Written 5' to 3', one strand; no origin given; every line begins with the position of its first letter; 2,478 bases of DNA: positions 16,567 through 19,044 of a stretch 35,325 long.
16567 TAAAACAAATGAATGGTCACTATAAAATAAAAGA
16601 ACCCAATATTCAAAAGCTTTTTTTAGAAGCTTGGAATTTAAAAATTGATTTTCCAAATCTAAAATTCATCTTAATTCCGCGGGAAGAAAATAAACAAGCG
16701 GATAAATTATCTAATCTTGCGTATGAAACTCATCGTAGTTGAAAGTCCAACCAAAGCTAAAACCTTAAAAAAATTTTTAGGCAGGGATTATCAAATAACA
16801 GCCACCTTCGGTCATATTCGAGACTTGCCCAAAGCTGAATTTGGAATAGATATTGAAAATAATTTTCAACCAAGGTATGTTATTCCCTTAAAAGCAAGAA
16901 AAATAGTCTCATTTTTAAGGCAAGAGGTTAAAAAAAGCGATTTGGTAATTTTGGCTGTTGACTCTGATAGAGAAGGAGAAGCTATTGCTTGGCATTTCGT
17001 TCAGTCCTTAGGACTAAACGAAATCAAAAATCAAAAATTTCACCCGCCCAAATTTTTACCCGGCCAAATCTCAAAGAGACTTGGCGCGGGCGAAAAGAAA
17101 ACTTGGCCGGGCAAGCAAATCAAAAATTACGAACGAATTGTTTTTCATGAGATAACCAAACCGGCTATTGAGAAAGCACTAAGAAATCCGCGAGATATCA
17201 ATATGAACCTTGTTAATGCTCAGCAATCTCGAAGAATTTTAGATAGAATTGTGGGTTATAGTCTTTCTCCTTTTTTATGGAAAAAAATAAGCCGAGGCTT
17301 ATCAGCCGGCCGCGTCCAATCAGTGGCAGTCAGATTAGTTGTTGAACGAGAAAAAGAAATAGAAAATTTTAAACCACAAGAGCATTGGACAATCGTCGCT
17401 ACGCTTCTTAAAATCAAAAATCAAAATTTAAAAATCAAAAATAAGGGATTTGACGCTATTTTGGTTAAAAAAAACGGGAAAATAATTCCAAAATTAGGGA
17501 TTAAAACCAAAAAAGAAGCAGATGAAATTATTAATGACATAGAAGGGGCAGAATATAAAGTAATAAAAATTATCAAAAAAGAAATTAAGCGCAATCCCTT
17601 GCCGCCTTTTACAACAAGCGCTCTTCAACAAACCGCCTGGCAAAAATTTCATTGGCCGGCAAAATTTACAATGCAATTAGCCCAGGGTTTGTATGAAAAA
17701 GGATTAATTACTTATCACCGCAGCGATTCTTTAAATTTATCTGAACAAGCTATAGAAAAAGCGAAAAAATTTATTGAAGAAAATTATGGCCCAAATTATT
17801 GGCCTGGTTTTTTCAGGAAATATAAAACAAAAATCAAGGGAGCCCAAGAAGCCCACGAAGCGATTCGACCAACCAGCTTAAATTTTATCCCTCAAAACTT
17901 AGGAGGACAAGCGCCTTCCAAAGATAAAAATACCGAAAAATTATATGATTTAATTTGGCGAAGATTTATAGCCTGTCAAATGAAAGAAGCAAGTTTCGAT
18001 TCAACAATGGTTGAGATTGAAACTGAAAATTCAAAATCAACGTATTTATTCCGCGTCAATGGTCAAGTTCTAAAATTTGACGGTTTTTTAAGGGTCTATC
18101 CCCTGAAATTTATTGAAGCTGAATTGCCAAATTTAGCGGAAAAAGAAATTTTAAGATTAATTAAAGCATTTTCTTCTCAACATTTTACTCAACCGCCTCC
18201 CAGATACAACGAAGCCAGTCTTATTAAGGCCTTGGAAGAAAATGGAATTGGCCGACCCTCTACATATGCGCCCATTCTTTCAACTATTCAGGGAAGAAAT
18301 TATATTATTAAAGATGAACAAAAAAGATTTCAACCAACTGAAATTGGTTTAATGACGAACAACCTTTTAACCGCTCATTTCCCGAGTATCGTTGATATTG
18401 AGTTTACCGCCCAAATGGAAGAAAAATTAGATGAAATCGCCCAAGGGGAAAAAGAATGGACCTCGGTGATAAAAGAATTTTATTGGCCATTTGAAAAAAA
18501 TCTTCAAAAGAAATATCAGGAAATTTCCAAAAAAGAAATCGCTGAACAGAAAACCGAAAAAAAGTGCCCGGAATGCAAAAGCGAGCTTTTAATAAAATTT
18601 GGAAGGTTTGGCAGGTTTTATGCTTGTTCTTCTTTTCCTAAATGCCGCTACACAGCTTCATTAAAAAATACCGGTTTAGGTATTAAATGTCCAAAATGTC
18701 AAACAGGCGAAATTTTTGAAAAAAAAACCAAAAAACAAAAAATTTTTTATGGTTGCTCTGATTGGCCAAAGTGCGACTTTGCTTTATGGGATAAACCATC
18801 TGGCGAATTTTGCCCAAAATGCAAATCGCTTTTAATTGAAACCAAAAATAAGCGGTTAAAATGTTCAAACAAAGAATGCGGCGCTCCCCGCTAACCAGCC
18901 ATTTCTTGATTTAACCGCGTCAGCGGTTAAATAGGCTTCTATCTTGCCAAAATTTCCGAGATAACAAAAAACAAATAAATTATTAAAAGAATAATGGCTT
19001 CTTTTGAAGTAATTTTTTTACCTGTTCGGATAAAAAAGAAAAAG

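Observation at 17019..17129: GC-rich palindromic element family inserted in frame into essential genes (topA, iorA) and present between genes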

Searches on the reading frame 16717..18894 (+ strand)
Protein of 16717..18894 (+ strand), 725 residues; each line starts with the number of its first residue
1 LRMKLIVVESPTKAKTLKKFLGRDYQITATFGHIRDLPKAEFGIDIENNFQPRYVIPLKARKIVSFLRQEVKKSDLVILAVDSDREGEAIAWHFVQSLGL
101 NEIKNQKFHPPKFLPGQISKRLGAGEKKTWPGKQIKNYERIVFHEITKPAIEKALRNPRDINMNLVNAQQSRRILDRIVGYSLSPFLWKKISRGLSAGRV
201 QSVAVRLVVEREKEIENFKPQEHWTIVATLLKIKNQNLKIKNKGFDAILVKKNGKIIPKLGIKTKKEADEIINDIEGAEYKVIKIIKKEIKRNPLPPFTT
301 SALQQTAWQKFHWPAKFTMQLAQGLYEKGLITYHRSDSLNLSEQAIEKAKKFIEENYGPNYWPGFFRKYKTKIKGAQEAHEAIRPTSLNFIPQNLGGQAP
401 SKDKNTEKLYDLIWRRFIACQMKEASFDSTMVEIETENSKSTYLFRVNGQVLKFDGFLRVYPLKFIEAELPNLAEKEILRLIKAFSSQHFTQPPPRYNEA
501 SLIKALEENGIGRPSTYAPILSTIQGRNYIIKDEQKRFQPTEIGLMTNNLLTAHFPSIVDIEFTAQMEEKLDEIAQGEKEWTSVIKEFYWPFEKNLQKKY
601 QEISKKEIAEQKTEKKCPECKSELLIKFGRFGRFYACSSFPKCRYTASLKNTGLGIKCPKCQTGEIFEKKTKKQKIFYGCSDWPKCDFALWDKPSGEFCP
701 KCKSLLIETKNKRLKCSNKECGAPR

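Call 13: search_protein_families(library=pfam, proteins=[window:16717-18894:+])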
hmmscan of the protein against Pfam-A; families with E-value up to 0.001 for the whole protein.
window:16717-18894:+ (725 aa): 3 families
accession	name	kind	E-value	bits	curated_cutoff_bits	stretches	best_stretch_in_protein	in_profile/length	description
PF01131.25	Topoisom_bac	-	1.9e-123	413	35.1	1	161-586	2-411/411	DNA topoisomerase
PF01396.24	Zn_ribbon_Top1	-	4.7e-25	87.5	32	2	615-651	2-38/39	Topoisomerase DNA binding C4 zinc finger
PF01751.28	Toprim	-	5e-20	71.9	23.1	1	4-105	1-86/96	Toprim domain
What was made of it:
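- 16723..18894 (+): topA (DNA topoisomerase I) gene that hosts the insert. Pfam Toprim, Topoisom_bac and Zn_ribbon_Top1 (call 13).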

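Call 14: search_solved_structures(query=window:16717-18894:+, show_alignments=2)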
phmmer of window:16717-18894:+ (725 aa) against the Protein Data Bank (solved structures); distinct sequences matched with E-value up to 0.001: 32.
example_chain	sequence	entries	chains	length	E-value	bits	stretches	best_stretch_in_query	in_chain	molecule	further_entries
6ozw_A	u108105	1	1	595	4.1e-145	487.9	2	135-598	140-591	DNA topoisomerase 1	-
9gda_F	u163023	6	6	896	7.1e-135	454.1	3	136-641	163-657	DNA topoisomerase 1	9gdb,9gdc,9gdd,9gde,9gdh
4rul_A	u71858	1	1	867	7.4e-135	454.1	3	136-641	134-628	DNA topoisomerase 1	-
1cy0_A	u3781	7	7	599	3.4e-129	435.3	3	137-600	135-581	DNA TOPOISOMERASE I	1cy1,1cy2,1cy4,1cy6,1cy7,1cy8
1ecl_A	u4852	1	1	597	4.7e-129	434.9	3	137-600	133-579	ESCHERICHIA COLI TOPOISOMERASE I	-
3px7_A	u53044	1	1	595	1.5e-128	433.2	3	136-600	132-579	DNA topoisomerase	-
3pwt_A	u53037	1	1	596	1.5e-128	433.2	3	136-600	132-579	DNA topoisomerase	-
1mw8_X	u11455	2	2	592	4.7e-128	431.6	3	136-600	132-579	DNA Topoisomerase I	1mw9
8tfg_A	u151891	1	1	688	3.6e-114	385.7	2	139-591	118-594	DNA topoisomerase 1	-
5d5h_A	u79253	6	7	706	3.8e-114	385.6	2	139-591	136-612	DNA topoisomerase 1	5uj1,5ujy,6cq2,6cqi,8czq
6pcm_A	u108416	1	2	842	1.5e-113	383.6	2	139-596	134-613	DNA topoisomerase 1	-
2gai_A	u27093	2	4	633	1.2e-107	364.1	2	138-655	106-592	DNA topoisomerase I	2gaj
7fse_A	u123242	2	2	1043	2.4e-50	174.7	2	281-592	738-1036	Reverse gyrase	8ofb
4ddt_A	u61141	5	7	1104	3e-50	174.4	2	280-592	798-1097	Reverse gyrase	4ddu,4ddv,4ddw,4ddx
7fsf_A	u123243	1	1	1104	1.1e-49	172.6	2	280-592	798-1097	Reverse gyrase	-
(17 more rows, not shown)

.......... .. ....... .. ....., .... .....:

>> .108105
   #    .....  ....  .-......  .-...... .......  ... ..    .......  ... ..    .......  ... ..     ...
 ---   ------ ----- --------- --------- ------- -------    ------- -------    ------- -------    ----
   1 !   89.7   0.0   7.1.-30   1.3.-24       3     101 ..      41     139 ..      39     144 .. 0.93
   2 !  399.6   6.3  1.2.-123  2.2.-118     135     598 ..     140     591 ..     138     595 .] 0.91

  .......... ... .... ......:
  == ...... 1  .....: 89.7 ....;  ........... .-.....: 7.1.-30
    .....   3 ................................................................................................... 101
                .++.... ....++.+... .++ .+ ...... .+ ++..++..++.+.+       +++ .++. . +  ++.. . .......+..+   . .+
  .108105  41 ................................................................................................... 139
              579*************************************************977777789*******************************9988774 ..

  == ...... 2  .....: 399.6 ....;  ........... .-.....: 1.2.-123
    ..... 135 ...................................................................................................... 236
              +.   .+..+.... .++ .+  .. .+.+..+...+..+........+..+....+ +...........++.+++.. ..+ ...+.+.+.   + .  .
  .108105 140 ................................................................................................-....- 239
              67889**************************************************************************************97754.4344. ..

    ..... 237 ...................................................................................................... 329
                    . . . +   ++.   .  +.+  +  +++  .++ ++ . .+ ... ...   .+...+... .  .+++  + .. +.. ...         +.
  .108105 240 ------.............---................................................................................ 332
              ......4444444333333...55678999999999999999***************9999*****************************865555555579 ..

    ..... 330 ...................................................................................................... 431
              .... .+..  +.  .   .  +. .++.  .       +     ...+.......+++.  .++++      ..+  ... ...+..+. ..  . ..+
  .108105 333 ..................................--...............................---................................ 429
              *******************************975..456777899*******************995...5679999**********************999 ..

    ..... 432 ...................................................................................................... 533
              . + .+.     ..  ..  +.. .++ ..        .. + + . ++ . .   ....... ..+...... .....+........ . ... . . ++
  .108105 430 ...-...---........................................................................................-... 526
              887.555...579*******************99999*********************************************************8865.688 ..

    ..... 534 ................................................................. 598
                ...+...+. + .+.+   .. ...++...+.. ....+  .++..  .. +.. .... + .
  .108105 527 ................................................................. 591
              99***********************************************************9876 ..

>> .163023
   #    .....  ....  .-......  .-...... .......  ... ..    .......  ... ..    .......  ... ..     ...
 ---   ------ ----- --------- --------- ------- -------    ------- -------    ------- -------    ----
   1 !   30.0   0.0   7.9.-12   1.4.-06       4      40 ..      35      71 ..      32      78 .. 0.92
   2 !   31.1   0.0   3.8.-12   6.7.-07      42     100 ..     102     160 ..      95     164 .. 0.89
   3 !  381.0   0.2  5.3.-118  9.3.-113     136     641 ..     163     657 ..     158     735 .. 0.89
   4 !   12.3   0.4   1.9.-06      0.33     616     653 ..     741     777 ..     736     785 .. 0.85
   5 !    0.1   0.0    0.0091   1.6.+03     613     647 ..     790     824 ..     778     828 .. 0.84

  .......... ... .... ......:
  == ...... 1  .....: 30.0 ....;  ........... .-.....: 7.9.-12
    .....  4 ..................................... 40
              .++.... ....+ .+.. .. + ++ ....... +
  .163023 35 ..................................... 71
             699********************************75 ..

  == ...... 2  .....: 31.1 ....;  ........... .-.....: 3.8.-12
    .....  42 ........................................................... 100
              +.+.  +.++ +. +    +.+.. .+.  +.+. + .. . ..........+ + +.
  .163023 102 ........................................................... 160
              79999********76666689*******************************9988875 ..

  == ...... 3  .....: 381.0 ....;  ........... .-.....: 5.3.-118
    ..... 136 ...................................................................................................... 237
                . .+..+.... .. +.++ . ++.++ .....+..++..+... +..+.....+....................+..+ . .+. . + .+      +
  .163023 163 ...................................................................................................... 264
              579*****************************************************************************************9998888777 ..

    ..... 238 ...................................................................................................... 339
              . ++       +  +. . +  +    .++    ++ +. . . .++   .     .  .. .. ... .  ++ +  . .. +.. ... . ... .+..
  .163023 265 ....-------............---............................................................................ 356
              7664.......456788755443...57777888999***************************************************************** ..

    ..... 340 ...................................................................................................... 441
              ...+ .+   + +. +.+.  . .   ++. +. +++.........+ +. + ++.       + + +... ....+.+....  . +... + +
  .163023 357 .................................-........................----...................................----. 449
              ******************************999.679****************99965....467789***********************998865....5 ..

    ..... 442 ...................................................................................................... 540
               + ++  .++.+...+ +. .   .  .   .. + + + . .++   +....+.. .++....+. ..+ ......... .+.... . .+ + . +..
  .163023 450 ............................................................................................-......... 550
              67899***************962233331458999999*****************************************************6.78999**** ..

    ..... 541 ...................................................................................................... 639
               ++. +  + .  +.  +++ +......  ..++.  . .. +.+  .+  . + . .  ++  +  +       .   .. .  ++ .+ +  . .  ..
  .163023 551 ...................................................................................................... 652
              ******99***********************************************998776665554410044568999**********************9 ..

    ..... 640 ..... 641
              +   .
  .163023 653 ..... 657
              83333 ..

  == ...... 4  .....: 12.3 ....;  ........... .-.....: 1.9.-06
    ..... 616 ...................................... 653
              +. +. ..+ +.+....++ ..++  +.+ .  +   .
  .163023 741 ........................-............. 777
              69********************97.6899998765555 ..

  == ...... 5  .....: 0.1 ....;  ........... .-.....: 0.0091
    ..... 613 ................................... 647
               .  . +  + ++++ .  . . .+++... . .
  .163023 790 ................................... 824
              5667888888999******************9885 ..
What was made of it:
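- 16723..18894 (+): PDB matches down to E 4e-145 (call 14).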

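Call 16: find_homologous_proteins(query=window:16723-18891:+, max_evalue=1e-50)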
Query window:16723-18891:+ (723 aa): 8000 proteins with E <= 1e-50 among 8000 candidates; the best 120 are listed.
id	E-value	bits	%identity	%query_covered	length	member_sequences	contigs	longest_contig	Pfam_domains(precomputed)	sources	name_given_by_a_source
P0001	0.0e+0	1654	100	100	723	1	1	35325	PF01396.25,PF01131.26,PF01751.29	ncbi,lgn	-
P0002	0.0e+0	1076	66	99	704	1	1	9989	PF01396.25,PF01131.26,PF01751.29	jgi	jgi:DNA topoisomerase-1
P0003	0.0e+0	1065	65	99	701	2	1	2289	PF01396.25,PF01131.26,PF01751.29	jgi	-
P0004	0.0e+0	1065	67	99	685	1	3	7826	PF01396.25,PF01131.26,PF01751.29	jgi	-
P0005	0.0e+0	1060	65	99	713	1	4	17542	PF01396.25,PF01131.26,PF01751.29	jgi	jgi:DNA topoisomerase-1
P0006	0.0e+0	1058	66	99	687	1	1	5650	PF01396.25,PF01131.26,PF01751.29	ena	-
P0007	0.0e+0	1053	67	100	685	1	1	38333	PF01396.25,PF01131.26,PF01751.29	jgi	-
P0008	0.0e+0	1053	66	99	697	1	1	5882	PF01396.25,PF01131.26,PF01751.29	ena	-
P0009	0.0e+0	1052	65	99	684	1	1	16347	PF01396.25,PF01131.26,PF01751.29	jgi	-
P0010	0.0e+0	1050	65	99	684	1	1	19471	PF01396.25,PF01131.26,PF01751.29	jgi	-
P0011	0.0e+0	1049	65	99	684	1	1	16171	PF01396.25,PF01131.26,PF01751.29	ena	-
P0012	0.0e+0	1049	64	100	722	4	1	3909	PF01396.25,PF01131.26,PF01751.29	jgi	-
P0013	0.0e+0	1049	66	99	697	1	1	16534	PF01396.25,PF01131.26,PF01751.29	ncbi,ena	-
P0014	0.0e+0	1047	66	99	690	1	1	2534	PF01396.25,PF06677.19,PF01131.26,PF01751.29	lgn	-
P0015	0.0e+0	1046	65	100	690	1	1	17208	PF01396.25,PF01131.26,PF01751.29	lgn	-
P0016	0.0e+0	1045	64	99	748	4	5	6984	PF01396.25,PF01131.26,PF01751.29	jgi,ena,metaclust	metaclust:\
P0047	0.0e+0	1031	64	100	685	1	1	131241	PF01396.25,PF01131.26,PF01751.29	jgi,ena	-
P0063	0.0e+0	1027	65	99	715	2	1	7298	PF01396.25,PF01131.26,PF01751.29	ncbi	-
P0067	0.0e+0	1026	64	99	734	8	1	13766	PF01396.25,PF01131.26,PF01751.29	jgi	-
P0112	0.0e+0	1019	65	99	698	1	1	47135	PF01396.25,PF06677.19,PF01131.26,PF01751.29,PF02150.22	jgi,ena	-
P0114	0.0e+0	1019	63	100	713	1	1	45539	PF01396.25,PF01131.26,PF01751.29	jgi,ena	-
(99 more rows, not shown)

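Call 19: find_encoding_contigs(protein=P0067, flank=10000, max_places=2)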
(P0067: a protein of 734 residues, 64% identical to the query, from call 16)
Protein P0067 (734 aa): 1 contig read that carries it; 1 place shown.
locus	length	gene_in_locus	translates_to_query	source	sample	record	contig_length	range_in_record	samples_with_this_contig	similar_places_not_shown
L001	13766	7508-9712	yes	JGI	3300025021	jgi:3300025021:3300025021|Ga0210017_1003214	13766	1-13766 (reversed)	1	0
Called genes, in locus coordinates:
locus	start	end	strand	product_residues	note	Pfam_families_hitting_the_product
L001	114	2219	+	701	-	PF14814:UB2H (faint), PF17757:UvrB_inter, PF02559:CarD_TRCF_RID, PF00270:DEAD, PF04851:ResIII, PF00271:Helicase_C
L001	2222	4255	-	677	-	PF22745:Nlig-Ia, PF01653:DNA_ligase_aden, PF03120:OB_DNA_ligase, PF03119:DNA_ligase_ZBD, PF12826:HHH_2, PF14520:HHH_5 (weak), PF00533:BRCT, PF12738:PTCB-BRCT (weak)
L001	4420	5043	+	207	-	PF01467:CTP_transf_like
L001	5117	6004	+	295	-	PF02540:NAD_synthase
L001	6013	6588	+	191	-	PF02464:CinA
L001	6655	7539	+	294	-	PF02481:DNA_processg_A, PF17782:WHD_DprA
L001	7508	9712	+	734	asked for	PF01751:Toprim, PF01131:Topoisom_bac, PF01396:Zn_ribbon_Top1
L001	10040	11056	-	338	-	PF10343:Q_salvage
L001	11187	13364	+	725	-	PF01966:HD, PF13328:HD_4, PF04607:RelA_SpoT, PF02824:TGS, PF19296:RelA_AH, PF28438:RelA_RIS, PF01842:ACT (weak), PF13291:ACT_4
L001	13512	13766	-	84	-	?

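Call 21: find_encoding_contigs(protein=P0063, flank=10000, max_places=2)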
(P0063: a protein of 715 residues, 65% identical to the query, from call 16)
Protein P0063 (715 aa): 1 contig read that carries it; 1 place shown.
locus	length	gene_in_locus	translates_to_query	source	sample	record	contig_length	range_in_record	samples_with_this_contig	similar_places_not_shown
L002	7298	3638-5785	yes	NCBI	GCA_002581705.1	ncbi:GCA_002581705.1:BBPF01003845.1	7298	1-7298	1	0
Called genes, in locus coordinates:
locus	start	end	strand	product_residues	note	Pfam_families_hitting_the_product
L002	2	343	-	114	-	?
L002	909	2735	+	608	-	PF17757:UvrB_inter (weak), PF02559:CarD_TRCF_RID, PF00176:SNF2-rel_dom (weak), PF00270:DEAD, PF04851:ResIII, PF00271:Helicase_C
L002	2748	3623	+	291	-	PF02481:DNA_processg_A, PF17782:WHD_DprA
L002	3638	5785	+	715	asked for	PF01751:Toprim, PF01131:Topoisom_bac, PF01396:Zn_ribbon_Top1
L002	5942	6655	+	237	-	-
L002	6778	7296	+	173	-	?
